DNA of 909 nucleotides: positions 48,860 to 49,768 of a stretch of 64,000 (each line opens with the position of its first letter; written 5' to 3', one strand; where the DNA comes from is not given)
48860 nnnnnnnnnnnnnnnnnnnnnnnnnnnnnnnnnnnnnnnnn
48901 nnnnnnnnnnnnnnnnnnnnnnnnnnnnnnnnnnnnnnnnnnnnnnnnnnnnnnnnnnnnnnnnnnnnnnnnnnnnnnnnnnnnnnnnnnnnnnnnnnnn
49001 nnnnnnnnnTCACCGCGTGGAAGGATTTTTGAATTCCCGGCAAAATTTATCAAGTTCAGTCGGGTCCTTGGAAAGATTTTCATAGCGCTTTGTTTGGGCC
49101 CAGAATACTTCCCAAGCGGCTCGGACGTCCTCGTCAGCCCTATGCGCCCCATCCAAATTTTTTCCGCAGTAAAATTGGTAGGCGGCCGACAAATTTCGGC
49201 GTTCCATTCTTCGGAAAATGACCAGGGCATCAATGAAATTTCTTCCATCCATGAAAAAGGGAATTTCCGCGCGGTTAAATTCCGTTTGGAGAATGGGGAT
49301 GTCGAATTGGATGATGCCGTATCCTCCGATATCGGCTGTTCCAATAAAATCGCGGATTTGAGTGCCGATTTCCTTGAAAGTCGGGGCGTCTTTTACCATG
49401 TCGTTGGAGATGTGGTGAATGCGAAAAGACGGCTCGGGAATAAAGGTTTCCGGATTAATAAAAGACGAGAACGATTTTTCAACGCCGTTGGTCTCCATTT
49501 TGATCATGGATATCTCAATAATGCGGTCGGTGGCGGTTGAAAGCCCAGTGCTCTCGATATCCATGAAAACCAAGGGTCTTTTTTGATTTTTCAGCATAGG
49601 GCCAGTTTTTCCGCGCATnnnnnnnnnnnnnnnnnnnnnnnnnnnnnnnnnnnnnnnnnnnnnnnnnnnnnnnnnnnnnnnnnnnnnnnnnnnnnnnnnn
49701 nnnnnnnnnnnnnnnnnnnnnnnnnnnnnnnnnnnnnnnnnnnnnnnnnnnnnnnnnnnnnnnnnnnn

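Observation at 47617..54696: queC-queE embedded at the end of a glycosyltransferase operon together with a DEDDh exonuclease; no queD, queF or tgt in view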

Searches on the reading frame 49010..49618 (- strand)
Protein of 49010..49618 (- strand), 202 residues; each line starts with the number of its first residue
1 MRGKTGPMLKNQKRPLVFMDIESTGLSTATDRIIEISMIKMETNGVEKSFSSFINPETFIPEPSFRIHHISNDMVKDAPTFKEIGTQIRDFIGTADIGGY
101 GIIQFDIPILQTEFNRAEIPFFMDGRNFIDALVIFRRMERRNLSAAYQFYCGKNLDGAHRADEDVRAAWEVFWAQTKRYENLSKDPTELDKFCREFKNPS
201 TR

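Call 3: search_protein_families(library=pfam, proteins=[window:49010-49618:-], max_evalue=0.01)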
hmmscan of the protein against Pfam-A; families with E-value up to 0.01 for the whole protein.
window:49010-49618:- (202 aa): 3 families
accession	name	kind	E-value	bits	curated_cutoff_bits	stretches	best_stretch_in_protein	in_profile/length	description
PF00929.31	RNase_T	-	1.7e-23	84.4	24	1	17-172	1-164/164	Exonuclease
PF13482.12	RNase_H_2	-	1.2e-05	25.8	22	1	17-142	1-103/165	RNase_H superfamily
PF16473.11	Rv2179c-like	-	0.00019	21.6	27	1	17-164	3-165/177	3'-5' exoribonuclease Rv2179c-like domain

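Call 4: search_protein_families(library=ncbifam, proteins=[window:49010-49618:-], max_evalue=0.01)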
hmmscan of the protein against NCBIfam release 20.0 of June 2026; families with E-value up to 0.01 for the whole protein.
window:49010-49618:- (202 aa): 29 families (the best 25 are shown)
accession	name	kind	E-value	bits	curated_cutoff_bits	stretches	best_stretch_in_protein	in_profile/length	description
NF004964.0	PRK06310.1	equivalog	1.7e-31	109.5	236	1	12-184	5-179/250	DNA polymerase III subunit epsilon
NF004963.0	PRK06309.1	equivalog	3e-22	79.4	245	1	16-174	4-161/232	DNA polymerase III subunit epsilon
TIGR01405.1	polC_Gram_pos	equivalog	4e-22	77.8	1043.45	1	16-181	191-356/1211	DNA polymerase III subunit alpha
NF005289.0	PRK06807.1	equivalog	5.9e-22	78.3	335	1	16-172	10-165/313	3'-5' exonuclease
NF001688.0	PRK00448.1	equivalog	8.7e-21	73.2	873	1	14-190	423-597/1445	PolC-type DNA polymerase III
NF005927.0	PRK07942.1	subfamily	1.9e-18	67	186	1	12-190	5-192/232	DNA polymerase III subunit epsilon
TIGR01406.1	dnaQ_proteo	equivalog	2.4e-17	63.3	222.7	1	17-138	3-127/231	DNA polymerase III subunit epsilon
NF004316.1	PRK05711.1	equivalog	2.5e-17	63.3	196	1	17-148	4-141/234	DNA polymerase III subunit epsilon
NF005906.0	PRK07883.1-4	equivalog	4.1e-17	61.7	495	1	15-173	7-165/563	DEDD exonuclease domain-containing protein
NF005981.0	PRK08074.1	equivalog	4.3e-17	61.4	789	1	16-182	5-172/931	ATP-dependent DNA helicase DinG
TIGR00573.1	dnaq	subfamily_domain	4.8e-17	62.2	71.5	1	17-183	10-181/217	exonuclease, DNA polymerase III, epsilon subunit family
NF005907.0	PRK07883.1-5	equivalog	2.1e-15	56.1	454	1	16-182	30-198/584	DEDD exonuclease domain-containing protein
TIGR01407.1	dinG_rel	hypoth_equivalog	2.2e-15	56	547.7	1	17-182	3-168/889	putative DnaQ family exonuclease/DinG family helicase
NF005905.0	PRK07883.1-3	equivalog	9.8e-15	54.1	508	1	16-179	26-191/581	DEDD exonuclease domain-containing protein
NF006316.0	PRK08517.1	equivalog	3e-13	49.7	247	1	12-195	68-249/270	3'-5' exonuclease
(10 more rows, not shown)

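Call 14: find_homologous_proteins(query=window:49010-49618:-, max_evalue=0.00001)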
Query window:49010-49618:- (202 aa): 632 proteins with E <= 0.00001 among 655 candidates; the best 120 are listed.
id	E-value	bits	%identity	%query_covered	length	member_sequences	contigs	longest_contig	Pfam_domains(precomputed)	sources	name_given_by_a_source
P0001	6.0e-120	416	100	91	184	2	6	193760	PF00929.32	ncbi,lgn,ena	-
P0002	2.4e-113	395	87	99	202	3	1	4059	PF00929.32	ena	-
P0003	1.3e-112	392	89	96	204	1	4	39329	PF00929.32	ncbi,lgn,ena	-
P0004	6.5e-111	387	84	99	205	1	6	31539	PF00929.32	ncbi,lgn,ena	-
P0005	4.2e-102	358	86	90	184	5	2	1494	PF00929.32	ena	-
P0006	6.8e-100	351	80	95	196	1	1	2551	PF00929.32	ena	-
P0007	1.8e-99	350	80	95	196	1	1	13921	PF00929.32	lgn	-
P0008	1.6e-93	330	80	89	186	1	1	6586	PF00929.32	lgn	-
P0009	1.9e-93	330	78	90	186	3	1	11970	PF00929.32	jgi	-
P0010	1.3e-58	216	53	93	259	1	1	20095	PF00929.32,PF20600.4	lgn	-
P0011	3.9e-58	215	51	92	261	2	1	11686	PF00929.32,PF20600.4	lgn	-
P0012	1.3e-52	197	49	90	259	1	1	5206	PF00929.32,PF20600.4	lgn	-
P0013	7.9e-51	191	49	90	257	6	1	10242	PF00929.32,PF20600.4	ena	-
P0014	6.7e-50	188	48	91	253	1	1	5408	PF00929.32,PF13482.13,PF20600.4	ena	-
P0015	9.4e-50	187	48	91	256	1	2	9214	PF00929.32,PF13482.13,PF20600.4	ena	-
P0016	2.2e-49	186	49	91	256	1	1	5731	PF00929.32,PF13482.13,PF20600.4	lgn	-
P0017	7.5e-49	184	47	91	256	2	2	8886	PF00929.32,PF13482.13,PF20600.4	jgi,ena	-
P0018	9.0e-49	184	47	91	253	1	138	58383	PF00929.32,PF13482.13,PF20600.4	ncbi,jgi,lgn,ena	jgi:hypothetical protein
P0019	1.1e-48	184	50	92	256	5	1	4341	PF00929.32,PF20600.4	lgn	-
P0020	1.7e-48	183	47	91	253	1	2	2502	PF00929.32,PF13482.13,PF20600.4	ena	-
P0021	2.4e-48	183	47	91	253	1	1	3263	PF00929.32,PF13482.13,PF20600.4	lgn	-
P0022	3.1e-48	182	46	91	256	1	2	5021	PF00929.32,PF13482.13,PF20600.4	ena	-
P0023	3.7e-48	182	48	91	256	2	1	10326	PF00929.32,PF13482.13,PF20600.4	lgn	-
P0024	4.5e-48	182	47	91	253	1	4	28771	PF00929.32,PF13482.13,PF20600.4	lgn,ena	-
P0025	5.0e-48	182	48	89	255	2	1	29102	PF00929.32,PF13482.13,PF20600.4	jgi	-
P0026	7.0e-48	181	46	90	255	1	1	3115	PF00929.32,PF13482.13,PF20600.4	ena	-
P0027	8.8e-48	181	49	86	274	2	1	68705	PF00929.32,PF20600.4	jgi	jgi:DNA polymerase-3 subunit epsilon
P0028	1.1e-47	180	51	90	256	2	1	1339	PF00929.32,PF20600.4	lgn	-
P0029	1.1e-47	180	53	86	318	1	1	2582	PF00929.32,PF20600.4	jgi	jgi:DNA polymerase-3 subunit epsilon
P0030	1.6e-47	180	51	84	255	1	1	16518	PF00929.32,PF20600.4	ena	-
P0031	1.6e-47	180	51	83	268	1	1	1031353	PF00929.32,PF20600.4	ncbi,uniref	ncbi:exonuclease domain-containing protein [Shivajiella indica]|uniref:Exonuclease domain-containing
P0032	2.0e-47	180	49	92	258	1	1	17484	PF00929.32,PF13482.13,PF20600.4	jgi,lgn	jgi:DNA polymerase-3 subunit epsilon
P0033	2.4e-47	179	45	91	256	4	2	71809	PF00929.32,PF13482.13,PF20600.4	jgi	jgi:DNA polymerase-3 subunit epsilon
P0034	3.7e-47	179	49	92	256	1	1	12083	PF00929.32,PF20600.4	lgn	-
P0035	5.3e-47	178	47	90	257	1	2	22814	PF00929.32,PF20600.4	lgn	-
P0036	6.1e-47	178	50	84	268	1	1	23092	PF00929.32,PF20600.4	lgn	-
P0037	6.3e-47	178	50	84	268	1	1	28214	PF00929.32,PF20600.4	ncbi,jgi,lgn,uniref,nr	ncbi:MAG: 3'-5' exonuclease [Mongoliibacter sp.]|jgi:DNA polymerase-3 subunit epsilon|uniref:3'-5' e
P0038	6.3e-47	178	49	84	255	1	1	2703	PF00929.32,PF20600.4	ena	-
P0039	6.7e-47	178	45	90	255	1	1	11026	PF00929.32,PF13482.13,PF20600.4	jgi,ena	jgi:DNA polymerase-3 subunit epsilon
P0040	6.7e-47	178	49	89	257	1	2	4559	PF00929.32,PF13482.13,PF20600.4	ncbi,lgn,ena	-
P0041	7.8e-47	178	49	84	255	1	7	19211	PF00929.32,PF13482.13,PF20600.4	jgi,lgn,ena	jgi:DNA polymerase-3 subunit epsilon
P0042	7.8e-47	178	49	84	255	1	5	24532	PF00929.32,PF13482.13,PF20600.4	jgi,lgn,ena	jgi:DNA polymerase-3 subunit epsilon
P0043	8.4e-47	178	46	92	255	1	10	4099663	PF00929.32,PF20600.4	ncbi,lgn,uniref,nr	ncbi:MAG TPA: 3'-5' exonuclease [Arachidicoccus soli]|uniref:3'-5' exonuclease n=1 Tax=Arachidicoccu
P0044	8.5e-47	178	48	90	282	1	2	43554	PF00929.32,PF20600.4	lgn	-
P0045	9.0e-47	178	47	92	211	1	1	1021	PF00929.32,PF13482.13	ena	-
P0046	1.1e-46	177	47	91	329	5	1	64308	PF00929.32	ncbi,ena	-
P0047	1.1e-46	177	48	93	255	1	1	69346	PF00929.32,PF20600.4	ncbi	-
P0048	1.1e-46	177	47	92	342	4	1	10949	PF00929.32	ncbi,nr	ncbi:MAG: 3'-5' exonuclease [Lentisphaeria bacterium]|nr:3'-5' exonuclease [Lentisphaeria bacterium]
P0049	1.1e-46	177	46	90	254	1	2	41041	PF00929.32,PF20600.4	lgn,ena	-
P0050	1.4e-46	177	45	90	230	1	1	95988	PF00929.32,PF13482.13,PF16473.12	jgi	-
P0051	1.4e-46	177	45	90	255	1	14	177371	PF00929.32,PF13482.13,PF16473.12,PF20600.4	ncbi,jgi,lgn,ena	jgi:DNA polymerase-3 subunit epsilon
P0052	1.4e-46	177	45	90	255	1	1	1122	PF00929.32,PF13482.13,PF16473.12,PF20600.4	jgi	jgi:DNA polymerase-3 subunit epsilon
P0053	1.5e-46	177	46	91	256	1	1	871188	PF00929.32,PF20600.4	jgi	-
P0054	1.5e-46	177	49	84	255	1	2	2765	PF00929.32,PF13482.13,PF20600.4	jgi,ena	jgi:DNA polymerase-3 subunit epsilon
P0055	1.5e-46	177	49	84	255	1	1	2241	PF00929.32,PF20600.4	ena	-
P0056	1.6e-46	177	45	90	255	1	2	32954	PF00929.32,PF13482.13,PF20600.4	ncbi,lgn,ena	-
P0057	1.7e-46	177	49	85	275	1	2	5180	PF00929.32,PF20600.4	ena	-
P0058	1.8e-46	177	48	92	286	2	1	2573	PF00929.32,PF13482.13,PF20600.4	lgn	-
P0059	1.8e-46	177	47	91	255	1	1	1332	PF00929.32,PF13482.13,PF20600.4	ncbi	-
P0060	1.9e-46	176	46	90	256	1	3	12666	PF00929.32,PF20600.4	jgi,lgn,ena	-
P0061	1.9e-46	176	44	91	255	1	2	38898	PF00929.32,PF13482.13,PF20600.4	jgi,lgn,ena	jgi:DNA polymerase-3 subunit epsilon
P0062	2.0e-46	176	46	92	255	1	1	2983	PF00929.32,PF20600.4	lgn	-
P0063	2.0e-46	176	45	90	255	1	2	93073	PF00929.32,PF13482.13,PF20600.4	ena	-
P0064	2.3e-46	176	51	83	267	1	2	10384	PF00929.32,PF20600.4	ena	-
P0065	2.6e-46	176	50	90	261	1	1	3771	PF00929.32,PF20600.4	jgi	jgi:DNA polymerase-3 subunit epsilon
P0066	2.7e-46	176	45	90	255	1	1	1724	PF00929.32,PF13482.13,PF20600.4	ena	-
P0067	2.8e-46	176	48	84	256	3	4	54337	PF00929.32,PF13482.13,PF16473.12,PF20600.4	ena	-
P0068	3.0e-46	176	51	86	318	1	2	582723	PF00929.32,PF20600.4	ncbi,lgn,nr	ncbi:MAG TPA: exonuclease domain-containing protein [Pelobium sp.]|nr:exonuclease domain-containing 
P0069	3.1e-46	176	48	92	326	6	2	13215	PF00929.32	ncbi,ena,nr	ncbi:MAG: 3'-5' exonuclease [Lentisphaeria bacterium]|nr:3'-5' exonuclease [Lentisphaeria bacterium]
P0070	3.3e-46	176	46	94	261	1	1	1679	PF00929.32,PF13482.13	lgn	-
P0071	3.3e-46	176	47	88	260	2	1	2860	PF00929.32,PF20600.4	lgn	-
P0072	3.3e-46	176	51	83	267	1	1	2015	PF00929.32,PF20600.4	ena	-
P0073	3.4e-46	176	48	90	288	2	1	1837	PF00929.32,PF13482.13,PF20600.4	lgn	-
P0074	3.5e-46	176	49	85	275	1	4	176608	PF00929.32,PF20600.4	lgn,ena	-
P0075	3.7e-46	176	45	91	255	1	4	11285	PF00929.32,PF13482.13,PF20600.4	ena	-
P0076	3.7e-46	176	44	91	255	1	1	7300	PF00929.32,PF13482.13,PF20600.4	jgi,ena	jgi:DNA polymerase-3 subunit epsilon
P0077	3.9e-46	175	47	92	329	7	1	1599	PF00929.32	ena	-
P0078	4.3e-46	175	49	92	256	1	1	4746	PF00929.32,PF13482.13,PF20600.4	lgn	-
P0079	4.5e-46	175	45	90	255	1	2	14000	PF00929.32,PF13482.13,PF20600.4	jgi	-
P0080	4.6e-46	175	51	83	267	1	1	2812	PF00929.32,PF20600.4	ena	-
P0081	4.6e-46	175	48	90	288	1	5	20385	PF00929.32,PF13482.13,PF20600.4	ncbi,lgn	-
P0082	5.0e-46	175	49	85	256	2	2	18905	PF00929.32,PF20600.4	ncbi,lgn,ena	-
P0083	5.1e-46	175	45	90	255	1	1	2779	PF00929.32,PF13482.13,PF20600.4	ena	-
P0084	5.3e-46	175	48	90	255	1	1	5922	PF00929.32,PF16473.12,PF20600.4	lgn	-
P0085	5.4e-46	175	46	90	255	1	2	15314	PF00929.32,PF13482.13,PF20600.4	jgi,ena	jgi:DNA polymerase-3 subunit epsilon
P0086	5.5e-46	175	47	92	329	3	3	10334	PF00929.32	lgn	-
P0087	5.8e-46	175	47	90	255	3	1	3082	PF00929.32,PF13482.13,PF16473.12,PF20600.4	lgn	-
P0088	5.9e-46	175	49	92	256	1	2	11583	PF00929.32,PF13482.13,PF20600.4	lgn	-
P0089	6.4e-46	175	45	90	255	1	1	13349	PF00929.32,PF13482.13,PF20600.4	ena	-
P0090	6.5e-46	175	52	87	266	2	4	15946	PF00929.32,PF13482.13,PF20600.4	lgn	-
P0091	6.6e-46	175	45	91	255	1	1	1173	PF00929.32,PF13482.13,PF20600.4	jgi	-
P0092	6.8e-46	175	45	89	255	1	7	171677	PF00929.32,PF13482.13,PF20600.4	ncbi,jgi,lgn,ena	-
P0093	6.8e-46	175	45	89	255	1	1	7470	PF00929.32,PF13482.13,PF20600.4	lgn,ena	-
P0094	7.8e-46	174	46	94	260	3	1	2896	PF00929.32,PF20600.4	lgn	-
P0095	8.5e-46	174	45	89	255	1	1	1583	PF00929.32,PF13482.13,PF20600.4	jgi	-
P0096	8.6e-46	174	45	90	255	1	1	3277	PF00929.32,PF13482.13,PF20600.4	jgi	jgi:DNA polymerase-3 subunit epsilon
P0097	8.8e-46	174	45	90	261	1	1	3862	PF00929.32,PF13482.13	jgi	-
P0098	8.8e-46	174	48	90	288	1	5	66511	PF00929.32,PF13482.13,PF20600.4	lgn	-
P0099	9.0e-46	174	48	84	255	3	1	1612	PF00929.32,PF20600.4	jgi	jgi:DNA polymerase III subunit epsilon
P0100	9.3e-46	174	47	89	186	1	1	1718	PF00929.32,PF13482.13,PF16473.12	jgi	-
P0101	1.0e-45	174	45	90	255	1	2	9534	PF00929.32,PF13482.13,PF20600.4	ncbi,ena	-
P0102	1.0e-45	174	48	92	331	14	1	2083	PF00929.32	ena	-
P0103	1.0e-45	174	45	90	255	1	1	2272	PF00929.32,PF13482.13,PF20600.4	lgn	-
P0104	1.1e-45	174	45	90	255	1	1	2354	PF00929.32,PF13482.13,PF20600.4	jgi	-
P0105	1.1e-45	174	45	90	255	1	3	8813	PF00929.32,PF13482.13,PF20600.4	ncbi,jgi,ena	-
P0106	1.1e-45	174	45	90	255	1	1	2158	PF00929.32,PF13482.13,PF20600.4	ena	-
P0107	1.2e-45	174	46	84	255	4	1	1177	PF00929.32,PF20600.4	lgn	-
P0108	1.2e-45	174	44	90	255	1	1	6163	PF00929.32,PF13482.13,PF20600.4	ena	-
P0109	1.2e-45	174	48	90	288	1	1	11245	PF00929.32,PF13482.13,PF20600.4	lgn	-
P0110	1.2e-45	174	52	83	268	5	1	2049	PF00929.32,PF20600.4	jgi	-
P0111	1.3e-45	174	47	92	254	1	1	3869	PF00929.32,PF13482.13,PF20600.4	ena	-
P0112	1.3e-45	174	44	90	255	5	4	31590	PF00929.32,PF13482.13,PF20600.4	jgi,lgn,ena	-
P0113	1.3e-45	174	48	86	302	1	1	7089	PF00929.32,PF13482.13,PF20600.4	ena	-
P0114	1.4e-45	174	45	90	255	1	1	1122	PF00929.32,PF13482.13,PF20600.4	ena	-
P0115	1.5e-45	174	45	90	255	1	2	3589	PF00929.32,PF13482.13,PF20600.4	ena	-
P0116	1.5e-45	174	45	90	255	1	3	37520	PF00929.32,PF13482.13,PF20600.4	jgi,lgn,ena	jgi:DNA polymerase-3 subunit epsilon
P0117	1.6e-45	173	49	82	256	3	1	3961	PF00929.32,PF13482.13,PF20600.4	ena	-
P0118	1.6e-45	173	46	93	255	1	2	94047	PF00929.32,PF16473.12,PF20600.4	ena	-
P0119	1.6e-45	173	47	92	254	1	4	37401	PF00929.32,PF20600.4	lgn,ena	-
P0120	1.8e-45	173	48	90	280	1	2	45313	PF00929.32,PF13482.13,PF20600.4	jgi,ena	-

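Call 15: find_encoding_contigs(protein=P0001, flank=10000, max_places=6)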
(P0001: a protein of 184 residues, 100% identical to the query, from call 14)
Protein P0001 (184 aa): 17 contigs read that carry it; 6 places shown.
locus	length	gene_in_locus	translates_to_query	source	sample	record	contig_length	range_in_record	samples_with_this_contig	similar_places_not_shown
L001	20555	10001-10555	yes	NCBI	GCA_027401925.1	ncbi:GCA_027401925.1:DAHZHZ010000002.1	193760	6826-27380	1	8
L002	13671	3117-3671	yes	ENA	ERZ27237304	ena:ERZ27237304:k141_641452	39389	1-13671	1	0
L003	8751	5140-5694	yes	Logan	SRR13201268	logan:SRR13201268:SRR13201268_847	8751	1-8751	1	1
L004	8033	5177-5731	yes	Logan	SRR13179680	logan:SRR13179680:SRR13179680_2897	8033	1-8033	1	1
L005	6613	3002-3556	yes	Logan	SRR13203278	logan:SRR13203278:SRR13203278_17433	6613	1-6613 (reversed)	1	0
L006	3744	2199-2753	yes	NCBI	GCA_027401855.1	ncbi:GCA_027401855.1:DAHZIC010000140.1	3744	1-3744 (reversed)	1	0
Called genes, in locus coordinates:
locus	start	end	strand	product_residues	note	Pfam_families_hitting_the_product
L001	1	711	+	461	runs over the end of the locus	PF13589:HATPase_c_3 (faint), PF00672:HAMP, PF00512:HisKA, PF02518:HATPase_c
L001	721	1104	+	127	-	PF00072:Response_reg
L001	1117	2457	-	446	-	-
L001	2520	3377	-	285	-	-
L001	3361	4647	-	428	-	-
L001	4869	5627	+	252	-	PF00535:Glycos_transf_2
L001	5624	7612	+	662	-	PF26626:DUF8201, PF02366:PMT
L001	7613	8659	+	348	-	PF00953:Glycos_transf_4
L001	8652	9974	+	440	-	PF00890:FAD_binding_2 (weak), PF01266:DAO, PF01593:Amino_oxidase, PF01946:Thi4 (weak), PF13450:NAD_binding_8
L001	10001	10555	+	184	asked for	PF00929:RNase_T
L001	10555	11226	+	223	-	PF00733:Asn_synthase (faint), PF02568:ThiI (faint), PF06508:QueC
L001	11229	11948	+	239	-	PF13353:Fer4_12, PF04055:Radical_SAM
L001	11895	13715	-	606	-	-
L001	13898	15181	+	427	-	PF13231:PMT_2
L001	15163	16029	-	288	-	PF00535:Glycos_transf_2, PF13641:Glyco_tranf_2_3 (weak)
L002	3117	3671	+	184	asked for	PF00929:RNase_T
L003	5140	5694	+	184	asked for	PF00929:RNase_T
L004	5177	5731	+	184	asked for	PF00929:RNase_T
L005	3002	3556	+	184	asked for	PF00929:RNase_T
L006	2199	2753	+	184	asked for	PF00929:RNase_T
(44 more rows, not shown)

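Call 16: find_encoding_contigs(protein=P0004, flank=10000, max_places=4)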
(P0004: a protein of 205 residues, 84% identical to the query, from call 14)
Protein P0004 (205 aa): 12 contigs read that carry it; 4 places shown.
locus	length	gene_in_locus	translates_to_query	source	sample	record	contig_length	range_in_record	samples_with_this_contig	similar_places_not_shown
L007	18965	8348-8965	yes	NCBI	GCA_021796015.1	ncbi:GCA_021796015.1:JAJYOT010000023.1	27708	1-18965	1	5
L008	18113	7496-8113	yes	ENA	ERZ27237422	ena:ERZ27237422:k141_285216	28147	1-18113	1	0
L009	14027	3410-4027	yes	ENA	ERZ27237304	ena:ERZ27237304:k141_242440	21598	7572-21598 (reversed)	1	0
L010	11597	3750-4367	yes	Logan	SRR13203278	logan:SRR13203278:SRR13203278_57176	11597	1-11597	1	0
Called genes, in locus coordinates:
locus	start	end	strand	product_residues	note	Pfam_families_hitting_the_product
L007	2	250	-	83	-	?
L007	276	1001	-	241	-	-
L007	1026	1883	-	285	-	-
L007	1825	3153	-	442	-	-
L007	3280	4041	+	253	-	PF00535:Glycos_transf_2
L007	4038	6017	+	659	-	PF26626:DUF8201, PF02366:PMT (weak)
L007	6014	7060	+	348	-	PF00953:Glycos_transf_4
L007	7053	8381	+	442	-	PF00890:FAD_binding_2 (faint), PF01266:DAO (weak), PF01593:Amino_oxidase, PF13450:NAD_binding_8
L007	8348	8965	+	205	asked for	PF00929:RNase_T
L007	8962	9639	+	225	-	PF00733:Asn_synthase (weak), PF02568:ThiI (faint), PF06508:QueC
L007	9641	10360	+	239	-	PF13353:Fer4_12, PF04055:Radical_SAM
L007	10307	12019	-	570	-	-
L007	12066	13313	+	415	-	PF13231:PMT_2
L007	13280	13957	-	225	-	PF00535:Glycos_transf_2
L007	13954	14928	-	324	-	PF01073:3Beta_HSD (weak), PF01370:Epimerase, PF02719:Polysacc_synt_2 (weak), PF04321:RmlD_sub_bind, PF16363:GDP_Man_Dehyd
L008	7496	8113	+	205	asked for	PF00929:RNase_T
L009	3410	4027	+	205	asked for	PF00929:RNase_T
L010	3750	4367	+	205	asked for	PF00929:RNase_T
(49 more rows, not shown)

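Call 17: find_encoding_contigs(protein=P0007, flank=10000, max_places=2)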
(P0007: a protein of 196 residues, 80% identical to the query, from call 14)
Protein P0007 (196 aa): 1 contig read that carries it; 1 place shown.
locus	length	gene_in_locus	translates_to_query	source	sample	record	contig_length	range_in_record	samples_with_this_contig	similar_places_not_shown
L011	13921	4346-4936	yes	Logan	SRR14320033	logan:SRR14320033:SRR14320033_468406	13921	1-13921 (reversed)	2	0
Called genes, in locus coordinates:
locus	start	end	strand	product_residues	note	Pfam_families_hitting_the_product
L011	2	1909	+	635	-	?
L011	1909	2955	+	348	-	PF00953:Glycos_transf_4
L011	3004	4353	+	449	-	PF01266:DAO (weak), PF13450:NAD_binding_8, PF01593:Amino_oxidase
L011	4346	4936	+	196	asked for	PF00929:RNase_T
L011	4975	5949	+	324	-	PF01073:3Beta_HSD, PF01370:Epimerase, PF02719:Polysacc_synt_2, PF04321:RmlD_sub_bind, PF05368:NmrA (weak), PF16363:GDP_Man_Dehyd, PF07993:NAD_binding_4, PF13460:NAD_binding_10, +1 more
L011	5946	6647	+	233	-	PF00733:Asn_synthase (weak), PF02540:NAD_synthase (faint), PF02568:ThiI (faint), PF06508:QueC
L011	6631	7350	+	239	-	PF13353:Fer4_12, PF04055:Radical_SAM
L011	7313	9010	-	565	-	PF13231:PMT_2 (weak)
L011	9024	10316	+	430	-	PF13231:PMT_2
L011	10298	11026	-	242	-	PF00535:Glycos_transf_2, PF13641:Glyco_tranf_2_3 (faint)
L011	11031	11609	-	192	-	PF13580:SIS_2, PF01380:SIS (faint)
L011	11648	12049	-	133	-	PF01850:PIN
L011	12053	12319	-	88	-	-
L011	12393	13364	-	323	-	PF00288:GHMP_kinases_N, PF08544:GHMP_kinases_C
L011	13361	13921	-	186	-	?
